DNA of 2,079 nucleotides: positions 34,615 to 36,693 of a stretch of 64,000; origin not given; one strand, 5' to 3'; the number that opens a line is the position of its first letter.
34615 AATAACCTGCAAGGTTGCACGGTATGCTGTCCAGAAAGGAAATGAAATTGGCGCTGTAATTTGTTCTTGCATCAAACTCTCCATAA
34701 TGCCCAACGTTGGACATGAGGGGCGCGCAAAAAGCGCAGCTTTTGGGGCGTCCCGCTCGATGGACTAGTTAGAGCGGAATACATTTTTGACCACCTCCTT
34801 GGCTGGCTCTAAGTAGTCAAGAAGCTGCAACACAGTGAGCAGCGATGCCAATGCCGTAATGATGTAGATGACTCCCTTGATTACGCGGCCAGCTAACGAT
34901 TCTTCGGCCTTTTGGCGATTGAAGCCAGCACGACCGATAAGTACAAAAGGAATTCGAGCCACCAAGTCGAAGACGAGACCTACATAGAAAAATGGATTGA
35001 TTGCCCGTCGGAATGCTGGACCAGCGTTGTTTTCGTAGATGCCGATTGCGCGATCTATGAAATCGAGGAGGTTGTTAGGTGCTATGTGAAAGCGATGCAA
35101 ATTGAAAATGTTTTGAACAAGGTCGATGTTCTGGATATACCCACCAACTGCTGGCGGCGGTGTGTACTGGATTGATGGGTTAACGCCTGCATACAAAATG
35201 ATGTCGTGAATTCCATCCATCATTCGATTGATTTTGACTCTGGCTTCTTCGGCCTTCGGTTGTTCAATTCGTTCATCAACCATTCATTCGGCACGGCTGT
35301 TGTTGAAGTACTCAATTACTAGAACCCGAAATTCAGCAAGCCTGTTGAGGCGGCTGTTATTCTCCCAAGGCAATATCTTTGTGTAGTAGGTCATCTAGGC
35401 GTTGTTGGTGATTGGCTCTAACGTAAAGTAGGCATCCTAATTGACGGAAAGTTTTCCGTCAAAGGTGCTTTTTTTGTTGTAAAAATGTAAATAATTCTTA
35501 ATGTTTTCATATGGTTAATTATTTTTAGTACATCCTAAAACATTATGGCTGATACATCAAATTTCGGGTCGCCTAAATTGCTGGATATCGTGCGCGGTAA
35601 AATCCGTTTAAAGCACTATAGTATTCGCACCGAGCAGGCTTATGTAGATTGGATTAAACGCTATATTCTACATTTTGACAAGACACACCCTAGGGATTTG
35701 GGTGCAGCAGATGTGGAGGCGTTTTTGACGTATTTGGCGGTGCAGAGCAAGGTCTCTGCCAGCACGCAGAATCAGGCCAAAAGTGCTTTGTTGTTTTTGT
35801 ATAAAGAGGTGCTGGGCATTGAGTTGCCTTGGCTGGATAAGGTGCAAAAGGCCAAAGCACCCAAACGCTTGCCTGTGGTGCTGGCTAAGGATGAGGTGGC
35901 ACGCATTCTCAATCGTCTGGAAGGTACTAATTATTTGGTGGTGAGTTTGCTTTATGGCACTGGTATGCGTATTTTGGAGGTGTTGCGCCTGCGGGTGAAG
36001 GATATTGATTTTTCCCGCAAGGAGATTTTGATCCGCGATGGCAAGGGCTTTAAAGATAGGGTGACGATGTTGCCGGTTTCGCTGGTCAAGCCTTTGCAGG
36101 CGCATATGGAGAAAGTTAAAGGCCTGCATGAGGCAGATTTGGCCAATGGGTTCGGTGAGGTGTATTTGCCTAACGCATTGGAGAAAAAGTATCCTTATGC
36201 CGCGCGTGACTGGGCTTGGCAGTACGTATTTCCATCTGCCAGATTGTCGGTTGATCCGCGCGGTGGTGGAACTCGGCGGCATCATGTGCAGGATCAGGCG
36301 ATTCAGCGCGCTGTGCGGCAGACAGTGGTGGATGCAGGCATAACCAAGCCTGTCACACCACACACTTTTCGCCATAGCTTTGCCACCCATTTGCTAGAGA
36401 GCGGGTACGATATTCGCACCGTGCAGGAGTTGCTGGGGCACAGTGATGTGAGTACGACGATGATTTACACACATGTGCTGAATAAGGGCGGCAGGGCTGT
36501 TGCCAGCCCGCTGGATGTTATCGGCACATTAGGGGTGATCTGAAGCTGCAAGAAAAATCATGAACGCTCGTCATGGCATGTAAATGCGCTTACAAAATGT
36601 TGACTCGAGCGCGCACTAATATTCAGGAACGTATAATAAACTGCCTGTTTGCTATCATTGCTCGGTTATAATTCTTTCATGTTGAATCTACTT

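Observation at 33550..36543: Small chromosomal integron with an intact IntI and a divergent cassette array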

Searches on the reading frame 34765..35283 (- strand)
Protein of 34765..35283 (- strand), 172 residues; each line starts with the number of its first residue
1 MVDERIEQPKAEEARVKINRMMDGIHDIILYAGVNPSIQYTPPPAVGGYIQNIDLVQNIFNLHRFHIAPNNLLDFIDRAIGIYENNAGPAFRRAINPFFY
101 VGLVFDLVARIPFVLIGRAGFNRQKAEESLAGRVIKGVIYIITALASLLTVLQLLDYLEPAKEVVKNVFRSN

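Call 3: search_protein_families(library=ncbifam, proteins=[window:34765-35283:-], max_evalue=0.01)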
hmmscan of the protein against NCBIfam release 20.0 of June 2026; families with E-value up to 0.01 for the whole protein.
window:34765-35283:- (172 aa): 0 families

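Call 4: search_protein_families(library=pfam, proteins=[window:34765-35283:-], max_evalue=0.01)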
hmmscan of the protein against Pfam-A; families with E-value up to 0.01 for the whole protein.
window:34765-35283:- (172 aa): 0 families

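Call 46: find_homologous_proteins(query=window:34765-35283:-, max_evalue=0.00001)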
Query window:34765-35283:- (172 aa): 152 proteins with E <= 0.00001 among 299 candidates; the best 120 are listed.
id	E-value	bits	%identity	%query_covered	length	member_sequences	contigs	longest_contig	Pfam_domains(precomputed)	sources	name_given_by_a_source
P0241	6.6e-104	363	97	100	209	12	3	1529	-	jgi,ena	-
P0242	2.4e-103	361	96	100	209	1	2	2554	-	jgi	jgi:hypothetical protein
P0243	4.3e-100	350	94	100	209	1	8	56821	-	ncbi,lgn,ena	-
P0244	1.3e-96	339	91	100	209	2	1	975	-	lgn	-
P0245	1.2e-93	329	87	100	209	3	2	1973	-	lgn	-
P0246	6.0e-93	327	86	100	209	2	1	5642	-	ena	-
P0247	2.4e-92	325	87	100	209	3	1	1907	-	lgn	-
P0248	5.7e-87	308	82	98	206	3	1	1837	-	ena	-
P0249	9.7e-87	307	84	99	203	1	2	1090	-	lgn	-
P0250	4.8e-86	305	82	99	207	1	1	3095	-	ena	-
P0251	1.3e-85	303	80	99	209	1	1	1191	-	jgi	jgi:hypothetical protein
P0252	2.0e-85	303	82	99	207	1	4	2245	-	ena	-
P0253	4.2e-85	302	82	98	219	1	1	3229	-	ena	-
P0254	9.4e-85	301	82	98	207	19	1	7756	-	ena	-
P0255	1.3e-84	300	91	88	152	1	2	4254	-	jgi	jgi:hypothetical protein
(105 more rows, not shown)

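Call 49: find_encoding_contigs(protein=P0243, flank=6000, max_places=4)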
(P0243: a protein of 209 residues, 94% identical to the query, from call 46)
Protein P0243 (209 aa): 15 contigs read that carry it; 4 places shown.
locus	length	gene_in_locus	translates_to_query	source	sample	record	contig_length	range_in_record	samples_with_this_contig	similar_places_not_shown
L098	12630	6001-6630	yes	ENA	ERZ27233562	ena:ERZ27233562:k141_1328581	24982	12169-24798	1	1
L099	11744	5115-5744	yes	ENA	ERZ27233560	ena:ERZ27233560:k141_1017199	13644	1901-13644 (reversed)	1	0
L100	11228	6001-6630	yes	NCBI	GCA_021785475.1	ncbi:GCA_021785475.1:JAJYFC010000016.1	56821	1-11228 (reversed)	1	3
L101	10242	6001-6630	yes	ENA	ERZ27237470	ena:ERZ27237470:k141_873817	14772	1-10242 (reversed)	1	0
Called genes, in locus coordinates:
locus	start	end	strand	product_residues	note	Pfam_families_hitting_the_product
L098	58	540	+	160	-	-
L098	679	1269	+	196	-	-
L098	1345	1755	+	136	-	-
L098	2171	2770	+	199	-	PF04002:RadC, PF14464:Prok-JAB (weak)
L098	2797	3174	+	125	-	PF20213:DUF6573 (faint)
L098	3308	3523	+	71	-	-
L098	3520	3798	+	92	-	-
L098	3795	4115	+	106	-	-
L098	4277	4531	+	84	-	-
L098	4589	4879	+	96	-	-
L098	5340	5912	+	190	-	-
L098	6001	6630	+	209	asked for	-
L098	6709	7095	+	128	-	-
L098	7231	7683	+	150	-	-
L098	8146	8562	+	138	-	PF04828:GFA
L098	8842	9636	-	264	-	PF09997:DUF2238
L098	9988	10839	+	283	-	PF00144:Beta-lactamase, PF13354:Beta-lactamase2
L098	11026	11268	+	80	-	PF05406:WGR (weak)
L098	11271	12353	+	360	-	PF01208:URO-D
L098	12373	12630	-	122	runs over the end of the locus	PF03960:ArsC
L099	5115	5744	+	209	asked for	-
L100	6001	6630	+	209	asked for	-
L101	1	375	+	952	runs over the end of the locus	PF08751:TrwC, PF13245:AAA_19, PF13604:AAA_30, PF01443:Viral_helicase1 (faint), PF22232:TraI_hel_assoc_N, PF13538:UvrD_C_2 (weak)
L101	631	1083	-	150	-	-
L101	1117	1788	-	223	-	-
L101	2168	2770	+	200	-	PF04002:RadC, PF14464:Prok-JAB (faint)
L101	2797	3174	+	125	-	PF20213:DUF6573 (faint)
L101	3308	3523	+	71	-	-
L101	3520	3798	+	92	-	-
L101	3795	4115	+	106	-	-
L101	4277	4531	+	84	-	-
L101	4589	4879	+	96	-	-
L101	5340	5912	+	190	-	-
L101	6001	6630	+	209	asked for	-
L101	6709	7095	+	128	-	-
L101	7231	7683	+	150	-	-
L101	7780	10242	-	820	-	?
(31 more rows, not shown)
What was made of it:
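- Cassette-1 homologues sit in attC arrays next to relaxase and RadC genes of a conjugative-element-like region (call 49).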

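Call 50: find_encoding_contigs(protein=P0246, flank=6000, max_places=2)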
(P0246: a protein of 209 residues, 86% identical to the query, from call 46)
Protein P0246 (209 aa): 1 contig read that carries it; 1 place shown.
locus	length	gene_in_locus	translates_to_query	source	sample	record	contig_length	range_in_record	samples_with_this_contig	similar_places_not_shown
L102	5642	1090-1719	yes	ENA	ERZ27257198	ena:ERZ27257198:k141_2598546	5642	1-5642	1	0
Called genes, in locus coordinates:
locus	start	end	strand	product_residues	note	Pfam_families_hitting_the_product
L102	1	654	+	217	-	?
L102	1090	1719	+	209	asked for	-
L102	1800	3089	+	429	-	PF27235:AF_1680 (weak)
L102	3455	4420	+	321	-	PF01548:DEDD_Tnp_IS110, PF02371:Transposase_20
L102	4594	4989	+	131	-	PF07883:Cupin_2 (faint)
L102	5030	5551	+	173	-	PF06094:GGACT, PF13772:AIG2_2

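Call 57: search_protein_families(library=padloc, proteins=[P0241], max_evalue=0.01)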
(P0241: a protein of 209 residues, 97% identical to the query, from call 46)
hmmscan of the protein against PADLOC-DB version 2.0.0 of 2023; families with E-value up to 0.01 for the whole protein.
P0241 (209 aa): 0 families

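Call 58: search_protein_families(library=pfam, proteins=[P0241], max_evalue=1)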
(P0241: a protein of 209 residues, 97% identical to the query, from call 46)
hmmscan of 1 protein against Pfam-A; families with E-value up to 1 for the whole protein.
P0241 (209 aa): 0 families
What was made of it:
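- Tried and rejected: Defence-system and Pfam scans of the cassette proteins: nothing for the 209-aa family and nothing in PADLOC for any of them (calls 57, 58).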

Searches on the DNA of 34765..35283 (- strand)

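Call 51: search_with_rna_model(model_id=R1, sources=[L098, L099, L101, L102], filters=off, max_evalue=0.1)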
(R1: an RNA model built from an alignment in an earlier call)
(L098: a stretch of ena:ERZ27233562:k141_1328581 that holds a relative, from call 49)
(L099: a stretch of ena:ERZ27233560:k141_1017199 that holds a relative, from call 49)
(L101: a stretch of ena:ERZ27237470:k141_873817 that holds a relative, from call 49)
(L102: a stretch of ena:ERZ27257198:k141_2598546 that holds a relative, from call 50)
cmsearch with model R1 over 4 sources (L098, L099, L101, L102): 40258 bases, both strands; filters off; matches with E-value up to 0.1: 10.
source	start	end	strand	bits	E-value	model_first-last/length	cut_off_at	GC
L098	6621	6692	+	42.3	2.5e-09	1-65/65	no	0.58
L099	5735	5806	+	42.3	2.5e-09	1-65/65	no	0.58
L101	6621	6692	+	42.3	2.5e-09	1-65/65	no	0.58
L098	7097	7192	+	39.5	1.4e-08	1-65/65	no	0.62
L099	6211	6306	+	39.5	1.4e-08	1-65/65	no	0.62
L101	7097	7192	+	39.5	1.4e-08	1-65/65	no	0.62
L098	5922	5978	+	37.4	5.2e-08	1-65/65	no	0.58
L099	5036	5092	+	37.4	5.2e-08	1-65/65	no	0.58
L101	5922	5978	+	37.4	5.2e-08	1-65/65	no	0.58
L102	1710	1783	+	36.2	1.1e-07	1-65/65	no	0.49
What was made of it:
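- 34708..35421 (-): Cassette 1 (714 bp). Its gene is 34765-35394, a 209-aa family of unknown function, interrupted here by TGA at 35284-35286. They are flanked by attC sites in L098, L099, L101 and L102 (call 51).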

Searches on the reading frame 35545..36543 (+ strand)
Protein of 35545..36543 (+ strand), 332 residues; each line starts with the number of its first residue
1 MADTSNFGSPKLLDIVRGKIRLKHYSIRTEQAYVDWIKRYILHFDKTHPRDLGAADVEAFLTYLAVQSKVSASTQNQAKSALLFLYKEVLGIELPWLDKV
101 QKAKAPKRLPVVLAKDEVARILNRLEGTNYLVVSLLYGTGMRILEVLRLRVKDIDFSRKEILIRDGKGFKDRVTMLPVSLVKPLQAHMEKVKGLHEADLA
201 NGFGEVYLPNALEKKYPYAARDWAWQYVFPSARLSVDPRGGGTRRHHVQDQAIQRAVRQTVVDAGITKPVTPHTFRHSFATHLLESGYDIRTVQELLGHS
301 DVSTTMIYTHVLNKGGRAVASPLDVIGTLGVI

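Call 3: search_protein_families(library=ncbifam, proteins=[window:35545-36543:+], max_evalue=0.01)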
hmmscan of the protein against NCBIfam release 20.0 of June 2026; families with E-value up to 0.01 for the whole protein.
window:35545-36543:+ (332 aa): 12 families
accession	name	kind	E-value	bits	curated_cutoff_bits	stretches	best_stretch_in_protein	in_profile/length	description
TIGR02249.1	integrase_gron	subfamily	1.2e-147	491.4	265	1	12-325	1-314/315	integron integrase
NF011946.0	PRK15417.1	equivalog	2e-118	395.4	435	1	8-329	12-333/337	integron integrase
NF040815.2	recomb_XerA_Arch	equivalog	3.3e-54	184.2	220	2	20-191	7-175/263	site-specific tyrosine recombinase/integron integrase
TIGR02225.1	recomb_XerD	equivalog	1.6e-44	152.4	329.6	2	244-314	207-277/290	site-specific tyrosine recombinase XerD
TIGR02224.1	recomb_XerC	equivalog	2.4e-44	151.9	335.15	2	246-312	212-278/295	tyrosine recombinase XerC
NF001399.0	PRK00283.1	subfamily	1.2e-43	149.5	279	1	29-314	26-286/300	tyrosine recombinase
NF002331.0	PRK01287.1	subfamily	4.5e-32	111.4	371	2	247-312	247-313/365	site-specific tyrosine recombinase XerC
NF003462.0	PRK05084.1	equivalog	6.6e-19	67.8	267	2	246-318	281-351/360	tyrosine recombinase XerS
NF007371.0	PRK09871.1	subfamily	3.8e-12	46.1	222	1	247-310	110-173/198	tyrosine-type DNA invertase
NF007370.0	PRK09870.1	subfamily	1.1e-11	44.7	221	2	253-310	121-178/200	tyrosine-type DNA invertase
NF040693.1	recomb_GmtY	equivalog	1.8e-07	30.8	340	1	250-310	371-431/441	gamma-mobile-trio recombinase GmtY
NF041502.1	integrase_1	equivalog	5.1e-07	28.8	350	1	123-312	160-361/484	site-specific integrase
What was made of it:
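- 35545..36543 (+): intI, an intact 332-aa integron integrase. TIGR02249 at 491 bits against a cutoff of 265 (call 3).
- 36175..36288 (+): IntI-specific additional domain (residues 211-248, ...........RRHHV). XerC and XerD models match the protein only in two separate stretches (call 3).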

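Call 4: search_protein_families(library=pfam, proteins=[window:35545-36543:+], max_evalue=0.01)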
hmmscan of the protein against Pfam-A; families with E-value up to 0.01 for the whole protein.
window:35545-36543:+ (332 aa): 2 families
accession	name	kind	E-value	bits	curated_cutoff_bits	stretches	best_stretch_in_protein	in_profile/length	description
PF00589.27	Phage_integrase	-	7.8e-42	143.4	27.1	1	112-312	2-169/172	Phage integrase family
PF13495.12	Phage_int_SAM_4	-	5.7e-29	100.8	27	1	12-95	1-84/85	Phage integrase, N-terminal SAM-like domain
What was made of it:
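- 35545..36543 (+): Pfam Phage_int_SAM_4 plus Phage_integrase (call 4).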

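Call 6: find_related_loci(query=window:35545-36543:+, collection=genome_contigs, flank=10000)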
Query window:35545-36543:+ (332 aa) in genome_contigs; peptide patterns used: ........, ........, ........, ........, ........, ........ (x = any residue, [..] = any of these).
600 stretches matched a pattern (row limit reached: there are more); 588 encode a relative of the query (tblastn E <= 1e-3); the best 80 are kept; 80 distinct loci.
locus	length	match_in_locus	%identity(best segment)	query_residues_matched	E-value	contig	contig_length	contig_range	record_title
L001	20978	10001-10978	80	5-326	1e-176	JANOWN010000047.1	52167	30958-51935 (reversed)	MAG: Methylotenera sp. isolate VAR_35_metabat_405 VAR_35_k141_4372310, whole genome shotgun sequence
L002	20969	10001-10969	81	5-324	6e-176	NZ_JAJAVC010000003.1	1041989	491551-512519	Methylobacillus arboreus strain VKM B-2590 platanus_K_21_77_3, whole genome shotgun sequence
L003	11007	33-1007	79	4-328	7e-174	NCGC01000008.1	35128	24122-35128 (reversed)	MAG: Methylophilales bacterium 28-44-11 04302015_28_scaffold_286, whole genome shotgun sequence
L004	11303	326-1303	75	1-326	2e-169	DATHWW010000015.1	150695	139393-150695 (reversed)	MAG TPA_asm: Methylophilaceae bacterium isolate SMAG_U16169 k141_122747, whole genome shotgun sequence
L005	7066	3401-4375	75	1-325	1e-169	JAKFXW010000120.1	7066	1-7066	MAG: Gallionellaceae bacterium isolate ND4_Bin_6 ND4_0000662, whole genome shotgun sequence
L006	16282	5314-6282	75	2-324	3e-168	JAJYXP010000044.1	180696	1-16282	MAG: Proteobacteria bacterium isolate FK3.bin53 NODE_82_length_180696_cov_32.737940, whole genome shotgun sequence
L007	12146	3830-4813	74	4-326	1e-167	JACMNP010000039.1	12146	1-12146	MAG: Methylotenera sp. isolate LF-bin-174 FL-bin-174-contig-k141_239635, whole genome shotgun sequence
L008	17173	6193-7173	75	5-326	2e-167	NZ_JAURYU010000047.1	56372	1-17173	MAG: Methylotenera sp. isolate E2_maxbin.024 E2_k141_46686, whole genome shotgun sequence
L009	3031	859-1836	75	6-326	2e-174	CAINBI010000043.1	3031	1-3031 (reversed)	MAG: uncultured proteobacterium isolate LinL3_bin-0713 genome assembly, contig: bin-0713:043/170, whole genome shotgun s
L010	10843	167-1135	73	3-325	6e-165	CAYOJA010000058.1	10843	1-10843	MAG TPA_asm: uncultured Thiobacillus sp. isolate SRP189682_co1_107 genome assembly, contig: NODE_14141_length_10843_cov_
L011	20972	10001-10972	73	3-326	7e-164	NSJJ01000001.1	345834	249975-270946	MAG: Sulfuricella denitrificans isolate Ru_enrich_SD NODE_6_length_345834_cov_13.6869, whole genome shotgun sequence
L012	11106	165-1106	75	11-324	5e-163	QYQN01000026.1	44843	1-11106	MAG: Methylococcaceae bacterium isolate PowLak16_MAG1 c_000000208277, whole genome shotgun sequence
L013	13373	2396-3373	71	2-327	5e-162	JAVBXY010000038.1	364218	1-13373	MAG: Rhodocyclaceae bacterium isolate GS19 4, whole genome shotgun sequence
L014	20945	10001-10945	75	10-324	1e-161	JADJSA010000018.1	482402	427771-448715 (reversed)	MAG: Candidatus Methylophosphatis haderslevensis isolate Hade_18-Q3-R52-61_BATAC.316 tig01683516-10-4822360, whole genom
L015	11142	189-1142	75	9-326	4e-160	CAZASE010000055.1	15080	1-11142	MAG TPA_asm: uncultured Rhodocyclaceae bacterium isolate binchicken_co322_158 genome assembly, contig: NODE_5237_length_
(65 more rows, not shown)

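Call 9: find_encoding_contigs(protein=window:35545-36543:+, flank=10000, max_places=10)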
Protein window:35545-36543:+ (332 aa): no gene with exactly this product is on record in the collection.
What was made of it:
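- Tried and rejected: Exact-match look-up of the IntI protein: nothing on record (call 9), so the source genome could not be named.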

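Call 22: search_solved_structures(query=window:35545-36543:+, max_evalue=1e-10, show_alignments=1)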
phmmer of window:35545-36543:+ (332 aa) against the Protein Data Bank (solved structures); distinct sequences matched with E-value up to 1e-10: 8.
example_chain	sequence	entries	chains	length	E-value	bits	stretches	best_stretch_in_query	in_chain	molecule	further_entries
2a3v_A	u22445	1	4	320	3.8e-89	302.5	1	11-324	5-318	site-specific recombinase IntI4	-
5hxy_A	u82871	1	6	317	9.4e-36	127.1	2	21-189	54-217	Tyrosine recombinase XerA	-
4a8e_A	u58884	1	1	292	3.8e-34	121.8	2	54-190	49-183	PROBABLE TYROSINE RECOMBINASE XERC-LIKE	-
1a0p_A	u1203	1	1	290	7.6e-22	81.4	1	242-314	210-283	SITE-SPECIFIC RECOMBINASE XERD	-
5dcf_A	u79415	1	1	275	3.2e-19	72.8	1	241-314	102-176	Tyrosine recombinase XerD,DNA translocase FtsK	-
9i5v_14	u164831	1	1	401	3.5e-14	56.2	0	252-312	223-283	Ribosome-associated translation inhibitor RaiA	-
5jjv_A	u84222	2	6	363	1.4e-11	47.7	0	255-311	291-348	Tyrosine recombinase XerH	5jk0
5vfz_A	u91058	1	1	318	5.5e-11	45.7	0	242-314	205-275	Gp33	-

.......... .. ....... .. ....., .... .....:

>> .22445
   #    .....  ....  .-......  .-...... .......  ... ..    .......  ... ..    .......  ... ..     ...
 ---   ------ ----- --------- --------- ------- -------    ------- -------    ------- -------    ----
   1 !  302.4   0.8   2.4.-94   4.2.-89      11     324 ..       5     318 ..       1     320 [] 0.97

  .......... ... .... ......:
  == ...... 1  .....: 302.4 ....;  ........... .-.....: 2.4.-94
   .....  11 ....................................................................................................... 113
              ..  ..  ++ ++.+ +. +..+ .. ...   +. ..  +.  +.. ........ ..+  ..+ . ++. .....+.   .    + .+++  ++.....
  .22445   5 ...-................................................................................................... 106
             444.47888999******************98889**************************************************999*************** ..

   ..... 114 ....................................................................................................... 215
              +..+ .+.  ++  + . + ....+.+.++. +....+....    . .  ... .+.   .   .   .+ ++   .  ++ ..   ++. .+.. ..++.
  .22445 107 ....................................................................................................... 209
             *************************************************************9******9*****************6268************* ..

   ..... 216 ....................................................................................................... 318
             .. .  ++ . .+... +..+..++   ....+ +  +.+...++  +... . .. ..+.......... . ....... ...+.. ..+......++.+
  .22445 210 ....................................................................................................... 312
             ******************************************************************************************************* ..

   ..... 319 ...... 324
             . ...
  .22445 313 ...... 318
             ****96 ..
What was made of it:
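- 35545..36543 (+): Alignment to VchIntIA 2A3V over residues 11-324 at E 3.8e-89, with the catalytic residues conserved (call 22).
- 36175..36288 (+): Aligns without gaps to VchIntIA residues about 205-242, including W219 (window W225) (call 22).
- On Integron (complete): The extra domain aligns without gaps to VchIntIA (call 22).
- Closest known: Vibrio cholerae superintegron integrase VchIntIA. Same: The catalytic residues and the extra domain that reads the extrahelical bases are conserved, including W219 (call 22).
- Closest known: Vibrio cholerae superintegron integrase VchIntIA. Different: W157 of VchIntIA is Arg in the window protein (read from the alignment in call 22).
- Checked: The extra segment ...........RRHHV (residues 211-248, nt 36175-36288) aligns without gaps to the IntI-specific domain (call 22).
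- The IntI-specific domain and catalytic residues align to VchIntIA (call 22). intI is full length with all catalytic residues and no frameshift (calls 3, 22).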

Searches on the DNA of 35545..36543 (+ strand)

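Call 21: search_with_rna_model(model_id=R1, sources=[L001, L002, L003, L004, L007, L008, L023, L029, L031], filters=default, max_evalue=0.01)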
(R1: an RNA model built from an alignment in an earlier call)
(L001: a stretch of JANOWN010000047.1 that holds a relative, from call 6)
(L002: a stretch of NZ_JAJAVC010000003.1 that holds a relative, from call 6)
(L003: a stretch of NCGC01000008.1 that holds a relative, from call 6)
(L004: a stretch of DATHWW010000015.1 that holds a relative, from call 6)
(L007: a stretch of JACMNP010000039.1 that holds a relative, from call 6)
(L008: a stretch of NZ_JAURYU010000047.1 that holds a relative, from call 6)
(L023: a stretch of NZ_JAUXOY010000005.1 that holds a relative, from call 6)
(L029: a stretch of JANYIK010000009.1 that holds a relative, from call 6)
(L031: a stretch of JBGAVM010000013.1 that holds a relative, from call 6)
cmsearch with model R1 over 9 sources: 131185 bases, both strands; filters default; matches with E-value up to 0.01: 23.
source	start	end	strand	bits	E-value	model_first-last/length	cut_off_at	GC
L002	5559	5618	-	61.7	5.2e-14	1-65/65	no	0.58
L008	4522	4579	-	61.3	6.4e-14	1-65/65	no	0.55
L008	2471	2528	-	59.7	1.7e-13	1-65/65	no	0.53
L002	8204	8261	-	58.7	3.2e-13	1-65/65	no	0.5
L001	9568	9627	-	55.6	2.2e-12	1-65/65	no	0.57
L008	5738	5795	-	54.8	3.6e-12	1-65/65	no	0.55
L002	7244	7315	-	53.6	7.4e-12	1-65/65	no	0.57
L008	3004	3063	-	51.4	2.9e-11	1-65/65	no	0.48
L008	4072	4129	-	51.3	3e-11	1-65/65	no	0.55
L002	7827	7886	-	49.6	8.7e-11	1-65/65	no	0.65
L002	9043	9102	-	49.1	1.2e-10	1-65/65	no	0.48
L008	3557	3614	-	47.9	2.4e-10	1-65/65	no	0.48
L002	4912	4974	-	45.8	9.3e-10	1-65/65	no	0.56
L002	5941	6000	-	45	1.5e-09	1-65/65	no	0.53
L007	1694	1745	-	44.7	1.8e-09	4-62/65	no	0.5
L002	6590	6647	-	43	5.1e-09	1-65/65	no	0.48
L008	5350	5460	-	40.8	2e-08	1-65/65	no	0.5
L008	4985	5044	-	39.2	5.4e-08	1-65/65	no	0.47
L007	2517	2576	-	25.8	0.00021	1-65/65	no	0.45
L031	9246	9294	-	24.7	0.0004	5-61/65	no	0.49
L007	2205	2262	-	21.6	0.0028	1-65/65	no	0.5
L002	4619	4676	-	20.7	0.005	1-65/65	no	0.64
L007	3014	3076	-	20.6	0.0051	1-65/65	no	0.59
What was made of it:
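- Closest known: Chromosomal integrons of Betaproteobacteria. Different: The array here is much smaller: 2 working attC sites, against at least 12 detected in M. arboreus L002 and at least 10 in Methylotenera L008 (call 21).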
